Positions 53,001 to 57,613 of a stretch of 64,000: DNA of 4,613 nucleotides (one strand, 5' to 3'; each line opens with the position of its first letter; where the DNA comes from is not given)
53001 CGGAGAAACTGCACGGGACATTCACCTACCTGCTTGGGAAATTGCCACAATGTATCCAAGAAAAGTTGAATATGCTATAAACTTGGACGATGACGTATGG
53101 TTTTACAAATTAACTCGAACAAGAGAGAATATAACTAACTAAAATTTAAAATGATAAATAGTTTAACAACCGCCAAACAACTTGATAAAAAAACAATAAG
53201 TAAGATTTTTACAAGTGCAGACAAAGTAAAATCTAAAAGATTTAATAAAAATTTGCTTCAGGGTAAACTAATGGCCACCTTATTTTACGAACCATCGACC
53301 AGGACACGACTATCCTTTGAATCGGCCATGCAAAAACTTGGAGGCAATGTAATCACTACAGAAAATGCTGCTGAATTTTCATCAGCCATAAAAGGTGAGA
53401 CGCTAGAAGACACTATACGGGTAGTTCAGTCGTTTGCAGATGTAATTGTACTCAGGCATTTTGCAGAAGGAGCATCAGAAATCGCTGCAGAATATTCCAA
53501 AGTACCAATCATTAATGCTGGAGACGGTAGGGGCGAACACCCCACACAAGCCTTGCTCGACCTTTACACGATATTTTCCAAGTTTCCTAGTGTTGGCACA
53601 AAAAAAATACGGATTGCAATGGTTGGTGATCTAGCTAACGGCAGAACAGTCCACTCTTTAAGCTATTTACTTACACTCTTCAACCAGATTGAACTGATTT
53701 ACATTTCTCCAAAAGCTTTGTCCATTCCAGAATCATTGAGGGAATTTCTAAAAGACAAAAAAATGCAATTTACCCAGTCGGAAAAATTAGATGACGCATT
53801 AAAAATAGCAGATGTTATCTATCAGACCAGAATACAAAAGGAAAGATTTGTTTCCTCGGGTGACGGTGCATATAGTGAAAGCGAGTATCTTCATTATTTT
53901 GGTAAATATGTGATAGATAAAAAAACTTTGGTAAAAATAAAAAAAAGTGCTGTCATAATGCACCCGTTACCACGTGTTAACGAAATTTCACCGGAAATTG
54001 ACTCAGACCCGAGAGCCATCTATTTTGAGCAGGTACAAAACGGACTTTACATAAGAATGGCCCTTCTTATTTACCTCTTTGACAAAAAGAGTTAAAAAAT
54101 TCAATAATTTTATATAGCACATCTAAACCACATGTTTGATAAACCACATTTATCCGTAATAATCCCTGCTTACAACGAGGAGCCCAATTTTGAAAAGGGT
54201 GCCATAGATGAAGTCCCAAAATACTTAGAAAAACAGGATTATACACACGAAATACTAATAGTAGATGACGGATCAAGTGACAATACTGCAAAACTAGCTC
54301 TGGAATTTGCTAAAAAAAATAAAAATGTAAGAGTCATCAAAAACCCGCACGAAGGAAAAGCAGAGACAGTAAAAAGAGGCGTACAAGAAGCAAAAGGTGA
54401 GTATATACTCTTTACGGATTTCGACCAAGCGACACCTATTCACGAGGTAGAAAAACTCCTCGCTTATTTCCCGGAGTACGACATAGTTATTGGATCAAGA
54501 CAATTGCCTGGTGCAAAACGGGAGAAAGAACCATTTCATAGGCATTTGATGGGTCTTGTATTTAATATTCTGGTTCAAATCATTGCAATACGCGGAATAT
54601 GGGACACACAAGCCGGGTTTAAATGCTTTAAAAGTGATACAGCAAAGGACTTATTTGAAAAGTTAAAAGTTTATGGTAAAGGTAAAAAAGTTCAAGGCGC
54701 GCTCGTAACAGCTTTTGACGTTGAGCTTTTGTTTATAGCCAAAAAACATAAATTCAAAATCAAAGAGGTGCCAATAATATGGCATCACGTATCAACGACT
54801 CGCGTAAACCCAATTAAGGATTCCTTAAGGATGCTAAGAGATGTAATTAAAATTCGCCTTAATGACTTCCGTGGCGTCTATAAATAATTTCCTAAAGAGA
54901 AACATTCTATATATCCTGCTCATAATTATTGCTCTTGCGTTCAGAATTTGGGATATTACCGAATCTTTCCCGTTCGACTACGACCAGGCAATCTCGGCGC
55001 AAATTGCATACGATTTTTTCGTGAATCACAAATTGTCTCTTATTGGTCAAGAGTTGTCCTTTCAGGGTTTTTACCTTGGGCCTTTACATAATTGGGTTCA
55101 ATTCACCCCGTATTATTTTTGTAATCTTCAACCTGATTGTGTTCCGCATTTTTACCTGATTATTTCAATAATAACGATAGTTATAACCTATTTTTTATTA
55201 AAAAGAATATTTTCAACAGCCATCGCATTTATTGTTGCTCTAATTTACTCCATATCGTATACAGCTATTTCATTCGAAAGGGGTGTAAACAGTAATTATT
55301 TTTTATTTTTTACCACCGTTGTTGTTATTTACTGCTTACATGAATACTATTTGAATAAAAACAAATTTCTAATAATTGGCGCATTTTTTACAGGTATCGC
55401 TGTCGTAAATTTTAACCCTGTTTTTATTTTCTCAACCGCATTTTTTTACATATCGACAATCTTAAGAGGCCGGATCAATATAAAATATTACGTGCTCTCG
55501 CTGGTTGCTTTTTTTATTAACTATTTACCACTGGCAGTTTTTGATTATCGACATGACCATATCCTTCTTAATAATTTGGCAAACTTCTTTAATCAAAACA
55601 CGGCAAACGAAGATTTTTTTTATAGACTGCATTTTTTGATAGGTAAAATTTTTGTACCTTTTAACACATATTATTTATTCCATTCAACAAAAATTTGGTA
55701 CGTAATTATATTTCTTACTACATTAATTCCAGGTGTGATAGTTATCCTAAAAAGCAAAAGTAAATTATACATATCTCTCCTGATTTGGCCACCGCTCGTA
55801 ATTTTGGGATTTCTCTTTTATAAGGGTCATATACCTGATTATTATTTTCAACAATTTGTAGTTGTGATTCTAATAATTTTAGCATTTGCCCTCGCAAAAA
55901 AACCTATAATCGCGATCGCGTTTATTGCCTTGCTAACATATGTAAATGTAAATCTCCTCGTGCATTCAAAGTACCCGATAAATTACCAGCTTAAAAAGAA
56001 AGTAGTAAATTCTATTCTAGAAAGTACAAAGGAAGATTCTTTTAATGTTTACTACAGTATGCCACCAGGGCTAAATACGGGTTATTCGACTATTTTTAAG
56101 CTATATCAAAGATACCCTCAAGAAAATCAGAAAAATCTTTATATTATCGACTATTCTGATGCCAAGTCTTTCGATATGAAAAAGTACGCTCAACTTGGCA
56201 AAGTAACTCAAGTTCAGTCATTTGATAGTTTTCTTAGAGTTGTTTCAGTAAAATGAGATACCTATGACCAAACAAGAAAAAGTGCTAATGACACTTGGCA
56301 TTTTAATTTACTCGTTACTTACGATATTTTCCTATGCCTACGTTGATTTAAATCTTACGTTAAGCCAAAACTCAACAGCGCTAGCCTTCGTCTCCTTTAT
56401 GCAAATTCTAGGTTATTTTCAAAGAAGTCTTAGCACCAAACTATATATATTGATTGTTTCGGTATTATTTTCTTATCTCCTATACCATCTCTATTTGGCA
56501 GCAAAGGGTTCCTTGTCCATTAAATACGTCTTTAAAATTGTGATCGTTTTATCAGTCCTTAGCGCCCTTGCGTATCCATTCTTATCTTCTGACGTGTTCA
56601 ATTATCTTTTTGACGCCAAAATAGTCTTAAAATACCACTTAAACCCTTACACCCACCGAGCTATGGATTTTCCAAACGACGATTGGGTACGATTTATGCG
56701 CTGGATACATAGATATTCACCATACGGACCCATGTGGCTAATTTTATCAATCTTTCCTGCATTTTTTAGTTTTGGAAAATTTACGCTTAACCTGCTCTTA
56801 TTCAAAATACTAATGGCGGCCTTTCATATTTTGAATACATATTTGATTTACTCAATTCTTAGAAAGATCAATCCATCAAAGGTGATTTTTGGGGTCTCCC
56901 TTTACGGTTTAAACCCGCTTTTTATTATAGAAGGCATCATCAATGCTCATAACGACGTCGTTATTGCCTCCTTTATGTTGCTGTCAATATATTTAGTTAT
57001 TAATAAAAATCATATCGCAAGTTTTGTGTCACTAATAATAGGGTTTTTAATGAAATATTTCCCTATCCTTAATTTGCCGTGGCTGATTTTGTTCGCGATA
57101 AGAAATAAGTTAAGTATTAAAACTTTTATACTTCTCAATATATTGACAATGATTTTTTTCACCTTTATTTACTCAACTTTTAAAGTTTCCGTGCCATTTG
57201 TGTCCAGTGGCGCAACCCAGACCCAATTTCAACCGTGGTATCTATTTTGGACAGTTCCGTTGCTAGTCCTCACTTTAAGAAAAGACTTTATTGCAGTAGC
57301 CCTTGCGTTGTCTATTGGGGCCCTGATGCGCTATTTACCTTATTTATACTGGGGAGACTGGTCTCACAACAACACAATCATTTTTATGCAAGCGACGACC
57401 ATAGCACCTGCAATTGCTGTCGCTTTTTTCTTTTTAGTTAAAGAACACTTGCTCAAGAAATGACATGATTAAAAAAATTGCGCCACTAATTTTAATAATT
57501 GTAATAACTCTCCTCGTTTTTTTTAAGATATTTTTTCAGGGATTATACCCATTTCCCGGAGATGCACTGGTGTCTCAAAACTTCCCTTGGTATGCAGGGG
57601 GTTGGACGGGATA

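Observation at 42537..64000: About 22-kb cell-surface glycan superlocus with three nucleotide-sugar pathways and iterated GT2 (Dpm1-like) / GT-C membrane glycosyltransferase pairs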

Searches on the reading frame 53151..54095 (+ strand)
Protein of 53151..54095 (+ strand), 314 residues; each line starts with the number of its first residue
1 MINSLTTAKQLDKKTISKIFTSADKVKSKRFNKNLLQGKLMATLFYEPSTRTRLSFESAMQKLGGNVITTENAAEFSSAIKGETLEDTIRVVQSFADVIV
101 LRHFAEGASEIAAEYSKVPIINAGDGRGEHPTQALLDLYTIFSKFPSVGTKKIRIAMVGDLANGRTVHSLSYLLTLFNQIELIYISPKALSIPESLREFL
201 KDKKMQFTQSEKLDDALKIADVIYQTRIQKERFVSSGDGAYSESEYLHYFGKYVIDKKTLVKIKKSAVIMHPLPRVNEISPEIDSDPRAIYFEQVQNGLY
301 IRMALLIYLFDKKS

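Call 4: search_protein_families(library=pfam, proteins=[window:53151-54095:+])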
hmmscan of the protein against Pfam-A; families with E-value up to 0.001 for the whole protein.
window:53151-54095:+ (314 aa): 2 families
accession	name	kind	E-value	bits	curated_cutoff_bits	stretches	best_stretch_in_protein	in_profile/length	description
PF02729.26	OTCace_N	-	4.3e-47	160.4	29.9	1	4-141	2-146/148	Aspartate/ornithine carbamoyltransferase, carbamoyl-P binding domain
PF00185.30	OTCace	-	3.6e-31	108.8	29.4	1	152-308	2-156/157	Aspartate/ornithine carbamoyltransferase, Asp/Orn binding domain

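Call 56: search_protein_families(library=ncbifam, proteins=[window:53151-54095:+], max_evalue=0.001)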
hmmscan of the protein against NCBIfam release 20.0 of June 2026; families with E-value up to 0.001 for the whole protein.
window:53151-54095:+ (314 aa): 17 families
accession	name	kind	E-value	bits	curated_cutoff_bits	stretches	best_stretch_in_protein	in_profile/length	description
TIGR00670.1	asp_carb_tr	equivalog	1.6e-98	329.6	236.95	1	5-309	3-302/304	aspartate carbamoyltransferase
NF002032.1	PRK00856.1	equivalog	2.6e-92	309.2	263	1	4-308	2-295/297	aspartate carbamoyltransferase catalytic subunit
NF006046.0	PRK08192.1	equivalog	3e-82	276.6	512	1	7-309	11-316/339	aspartate carbamoyltransferase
NF008853.0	PRK11891.1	equivalog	2.8e-77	260.1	560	1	5-308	91-396/430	aspartate carbamoyltransferase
NF001986.0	PRK00779.1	subfamily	2.2e-49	168.3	306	1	3-311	6-305/307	ornithine carbamoyltransferase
TIGR00658.1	orni_carb_tr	equivalog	7.2e-44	150.2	280.85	1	5-310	3-303/304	ornithine carbamoyltransferase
NF010387.0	PRK13814.1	equivalog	1.3e-36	126.1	660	1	9-307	12-300/310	aspartate carbamoyltransferase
NF009916.0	PRK13376.1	equivalog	4.6e-36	124.4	800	1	19-308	34-331/525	bifunctional aspartate carbamoyltransferase catalytic subunit/aspartate carbamoyltransferase regulatory subunit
TIGR04384.1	putr_carbamoyl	exception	2.3e-35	122.3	500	1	8-312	5-309/330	putrescine carbamoyltransferase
NF011380.0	PRK14805.1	equivalog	2.3e-32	112.3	421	1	4-311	3-301/302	ornithine carbamoyltransferase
NF003286.0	PRK04284.1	subfamily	1.4e-25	90.1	515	1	22-283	29-284/332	ornithine carbamoyltransferase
NF011379.0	PRK14804.1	equivalog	1.5e-20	73.5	373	1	13-310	17-309/311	ornithine carbamoyltransferase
NF003384.0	PRK04523.1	equivalog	2.5e-20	72.8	288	1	5-147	6-165/336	N-acetylornithine carbamoyltransferase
NF002470.0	PRK01713.1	equivalog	2.4e-17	63.4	545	1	26-286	34-288/334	ornithine carbamoyltransferase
NF009213.0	PRK12562.1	subfamily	2.5e-17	63.3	559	1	22-275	31-277/334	ornithine carbamoyltransferase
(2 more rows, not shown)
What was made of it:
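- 53151..54095 (+): Aspartate carbamoyltransferase pyrB, a housekeeping gene embedded in the locus. TIGR00670 329.6 bits > 236.95 (call 56).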

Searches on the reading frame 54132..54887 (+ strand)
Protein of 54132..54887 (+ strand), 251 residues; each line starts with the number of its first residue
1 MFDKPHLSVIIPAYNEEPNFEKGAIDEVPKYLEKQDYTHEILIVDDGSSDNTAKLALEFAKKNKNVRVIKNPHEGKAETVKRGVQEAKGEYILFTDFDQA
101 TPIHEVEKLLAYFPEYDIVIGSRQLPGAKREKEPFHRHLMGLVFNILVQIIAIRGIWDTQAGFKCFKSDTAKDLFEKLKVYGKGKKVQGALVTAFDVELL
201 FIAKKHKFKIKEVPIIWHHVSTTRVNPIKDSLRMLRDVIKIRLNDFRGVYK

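Call 4: search_protein_families(library=pfam, proteins=[window:54132-54887:+])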
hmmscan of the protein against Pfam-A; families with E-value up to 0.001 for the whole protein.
window:54132-54887:+ (251 aa): 4 families
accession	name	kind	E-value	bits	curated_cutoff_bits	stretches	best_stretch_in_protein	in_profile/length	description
PF00535.33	Glycos_transf_2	-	3.7e-27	95.8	23.3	1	8-138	1-130/168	Glycosyl transferase family 2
PF10111.15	Glyco_tranf_2_2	-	4.7e-09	36.6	27.3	1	8-110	1-103/276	Glycosyltransferase like family 2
PF13641.12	Glyco_tranf_2_3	-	1e-07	32.7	27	1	5-122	1-122/230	Glycosyltransferase like family 2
PF00465.25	Fe-ADH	-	0.00064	19.8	31.3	0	20-89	6-78/168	Iron-containing alcohol dehydrogenase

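Call 22: search_protein_families(library=ncbifam, proteins=[window:54132-54887:+], max_evalue=0.01)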
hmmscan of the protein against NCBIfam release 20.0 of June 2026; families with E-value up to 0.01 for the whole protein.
window:54132-54887:+ (251 aa): 27 families (the best 25 are shown)
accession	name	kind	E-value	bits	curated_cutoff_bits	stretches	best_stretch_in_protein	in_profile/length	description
NF047588.1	GlcsyltransPgfSStrep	equivalog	2.1e-17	63.3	500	1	7-180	3-172/308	glycosyltransferase PgfS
NF041875.1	EPS_EpsD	equivalog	4.3e-17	62.5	370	1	7-137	1-130/325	exopolysaccharide biosynthesis glycosyltransferase EpsD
NF007482.0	PRK10073.1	equivalog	2e-16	59.9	423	1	3-110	4-107/334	glycosyltransferase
TIGR04182.1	glyco_TIGR04182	equivalog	2.4e-16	60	325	1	8-240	3-216/293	S-layer glycoprotein N-glycosyltransferase AglJ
TIGR03937.1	PgaC_IcaA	equivalog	1.4e-15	57.2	422.3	1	4-99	44-136/407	poly-beta-1,6-N-acetyl-D-glucosamine synthase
NF041391.1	DPhHxTase_Halo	equivalog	4.6e-14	51.9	375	1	21-244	6-211/213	dolichyl-phosphate hexose transferase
NF007986.1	PRK10714.1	equivalog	1.1e-13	50.9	529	1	7-156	8-154/316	undecaprenyl-phosphate 4-deoxy-4-formamido-L-arabinose transferase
TIGR04283.1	glyco_like_mftF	equivalog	6.5e-13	48.8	182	1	7-113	1-97/221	TIGR04283 family arsenosugar biosynthesis glycosyltransferase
NF038302.1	EPS_HpsE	equivalog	1.7e-12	46.9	300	1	7-102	3-100/307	hormogonium polysaccharide biosynthesis glycosyltransferase HpsE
NF010496.0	PRK13915.1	equivalog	2e-11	43.5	262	1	6-102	32-130/307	glucosyl-3-phosphoglycerate synthase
NF047683.1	TeichurnBiosyTuaG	equivalog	2.5e-11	43.7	400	1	4-115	5-113/252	teichuronic acid biosynthesis protein TuaG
NF050050.1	ProtGlycPglI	equivalog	3.2e-11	43.2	500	1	4-102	1-97/306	GalNAc(5)-diNAcBac-PP-undecaprenol beta-1,3-glucosyltransferase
NF053739.1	GlytfEpsEBac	equivalog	8.6e-11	41.3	450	1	5-117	1-114/265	glycosyltransferase EpsE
TIGR03469.1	HpnB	hypoth_equivalog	1.1e-08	34.5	379.25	1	5-114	44-161/386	hopene-associated glycosyltransferase HpnB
TIGR03965.1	mycofact_glyco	equivalog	1.2e-08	34.3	280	1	5-118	74-184/467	mycofactocin biosynthesis glycosyltransferase MftF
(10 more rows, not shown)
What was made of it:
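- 54132..54887 (+): Short Dpm1-like GT2 (251 aa), putative polyprenyl-phosphate sugar synthase. Full-length NCBIfam alignments are to AglJ and the dolichyl-phosphate hexose transferase model; all NCBIfam scores are below cut-off (call 22).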

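Call 46: search_solved_structures(query=window:54132-54887:+, max_evalue=0.001)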
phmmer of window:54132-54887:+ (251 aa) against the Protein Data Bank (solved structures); distinct sequences matched with E-value up to 0.001: 28.
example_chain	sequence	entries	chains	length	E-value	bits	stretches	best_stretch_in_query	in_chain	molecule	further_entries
5mlz_A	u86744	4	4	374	2.7e-17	66.1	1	2-171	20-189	Dolichol monophosphate mannose synthase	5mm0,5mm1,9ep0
9hwj_A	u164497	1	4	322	1.7e-11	47.1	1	6-124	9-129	Undecaprenyl-phosphate 4-deoxy-4-formamido-L-arabinose transferase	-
5eke_A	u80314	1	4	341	1.4e-10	44.1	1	6-125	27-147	Uncharacterized glycosyltransferase sll0501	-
5ekp_C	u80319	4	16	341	1.4e-10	44.1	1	6-125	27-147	Uncharacterized glycosyltransferase sll0501 | Glycosyltransferase sll0501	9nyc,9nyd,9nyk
9nye_A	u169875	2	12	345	1.5e-10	44.1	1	6-125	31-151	Glycosyltransferase sll0501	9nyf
9bhc_C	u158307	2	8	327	3e-10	43.1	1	6-158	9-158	Undecaprenyl-phosphate 4-deoxy-4-formamido-L-arabinose transferase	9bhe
8vxh_A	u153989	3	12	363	3.8e-10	42.7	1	6-158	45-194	Undecaprenyl-phosphate 4-deoxy-4-formamido-L-arabinose transferase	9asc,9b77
2z87_A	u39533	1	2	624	1.9e-09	40.4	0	7-102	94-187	Chondroitin synthase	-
2z86_A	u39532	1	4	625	1.9e-09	40.4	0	7-102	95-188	Chondroitin synthase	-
6p61_A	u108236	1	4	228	2.2e-09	40.2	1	4-120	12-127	Glycosyltransferase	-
5hea_A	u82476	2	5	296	2.9e-09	39.8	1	7-102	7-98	Putative glycosyltransferase (GalT1)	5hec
3bcv_A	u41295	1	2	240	5e-08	35.8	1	5-99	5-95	Putative glycosyltransferase protein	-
8bz8_A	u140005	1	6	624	7e-08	35.3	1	7-115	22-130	Glycosyltransferase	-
8bz4_A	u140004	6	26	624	7e-08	35.3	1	7-115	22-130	Glycosyltransferase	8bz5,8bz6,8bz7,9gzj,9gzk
6yv7_B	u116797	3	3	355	1.1e-06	31.4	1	4-105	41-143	Glycosyl transferase, family 2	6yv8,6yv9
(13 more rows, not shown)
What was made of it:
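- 54132..54887 (+): Best PDB hits are DPMS 5MLZ (2.7e-17), ArnC and GtrB (call 46).
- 54132 is most similar to DPMS, ArnC and GtrB (call 46).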

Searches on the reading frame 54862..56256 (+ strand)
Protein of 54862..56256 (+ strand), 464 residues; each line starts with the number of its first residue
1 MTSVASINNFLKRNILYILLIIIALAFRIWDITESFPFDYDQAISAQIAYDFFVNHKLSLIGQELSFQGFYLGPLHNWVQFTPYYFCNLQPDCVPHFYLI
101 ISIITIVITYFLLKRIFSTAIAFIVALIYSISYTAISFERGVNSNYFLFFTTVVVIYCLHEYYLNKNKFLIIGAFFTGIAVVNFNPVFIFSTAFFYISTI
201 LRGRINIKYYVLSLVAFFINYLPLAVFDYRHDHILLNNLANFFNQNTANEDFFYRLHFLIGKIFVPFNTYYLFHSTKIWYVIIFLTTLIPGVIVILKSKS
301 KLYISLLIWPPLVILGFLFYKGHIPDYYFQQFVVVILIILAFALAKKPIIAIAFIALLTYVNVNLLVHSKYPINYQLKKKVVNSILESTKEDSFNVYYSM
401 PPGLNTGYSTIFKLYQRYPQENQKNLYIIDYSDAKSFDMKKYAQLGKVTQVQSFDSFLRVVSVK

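Call 4: search_protein_families(library=pfam, proteins=[window:54862-56256:+])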
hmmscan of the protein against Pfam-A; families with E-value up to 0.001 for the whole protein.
window:54862-56256:+ (464 aa): 1 family
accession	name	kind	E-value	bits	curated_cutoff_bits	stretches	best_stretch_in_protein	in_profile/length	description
PF13231.12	PMT_2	-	2.6e-06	28.2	26.1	1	97-217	27-151/160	Dolichyl-phosphate-mannose-protein mannosyltransferase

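Call 22: search_protein_families(library=ncbifam, proteins=[window:54862-56256:+], max_evalue=0.01)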
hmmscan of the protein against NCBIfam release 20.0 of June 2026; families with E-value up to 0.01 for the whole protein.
window:54862-56256:+ (464 aa): 0 families

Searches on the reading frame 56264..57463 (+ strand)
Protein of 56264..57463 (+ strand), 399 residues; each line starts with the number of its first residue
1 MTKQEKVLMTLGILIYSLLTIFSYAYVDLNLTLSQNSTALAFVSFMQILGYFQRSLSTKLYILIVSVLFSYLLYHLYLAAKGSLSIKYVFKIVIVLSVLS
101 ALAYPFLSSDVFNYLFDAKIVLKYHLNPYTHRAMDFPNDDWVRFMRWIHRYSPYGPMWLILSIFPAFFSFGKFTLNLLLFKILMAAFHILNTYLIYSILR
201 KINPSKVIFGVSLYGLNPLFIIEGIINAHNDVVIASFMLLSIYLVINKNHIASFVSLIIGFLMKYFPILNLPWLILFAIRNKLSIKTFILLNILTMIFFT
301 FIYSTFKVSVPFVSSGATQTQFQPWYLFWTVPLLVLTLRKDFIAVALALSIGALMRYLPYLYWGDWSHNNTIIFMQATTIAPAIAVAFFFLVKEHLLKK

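Call 4: search_protein_families(library=pfam, proteins=[window:56264-57463:+])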
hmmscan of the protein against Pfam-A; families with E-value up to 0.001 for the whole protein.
window:56264-57463:+ (399 aa): 0 families

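Call 22: search_protein_families(library=ncbifam, proteins=[window:56264-57463:+], max_evalue=0.01)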
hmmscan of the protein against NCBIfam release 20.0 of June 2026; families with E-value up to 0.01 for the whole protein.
window:56264-57463:+ (399 aa): 1 family
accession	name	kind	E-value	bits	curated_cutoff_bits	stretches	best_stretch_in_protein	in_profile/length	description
TIGR03459.1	crt_membr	equivalog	5.1e-12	45.4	439.4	1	82-281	71-269/470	alpha-(1->6)-mannopyranosyltransferase A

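Call 23: search_protein_families(library=pfam, proteins=[window:56264-57463:+], max_evalue=1)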
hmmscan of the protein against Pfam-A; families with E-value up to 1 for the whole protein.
window:56264-57463:+ (399 aa): 0 families

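Call 60: search_solved_structures(query=window:56264-57463:+, max_evalue=1, show_alignments=1)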
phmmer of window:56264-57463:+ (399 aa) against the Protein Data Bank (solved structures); distinct sequences matched with E-value up to 1: 0.
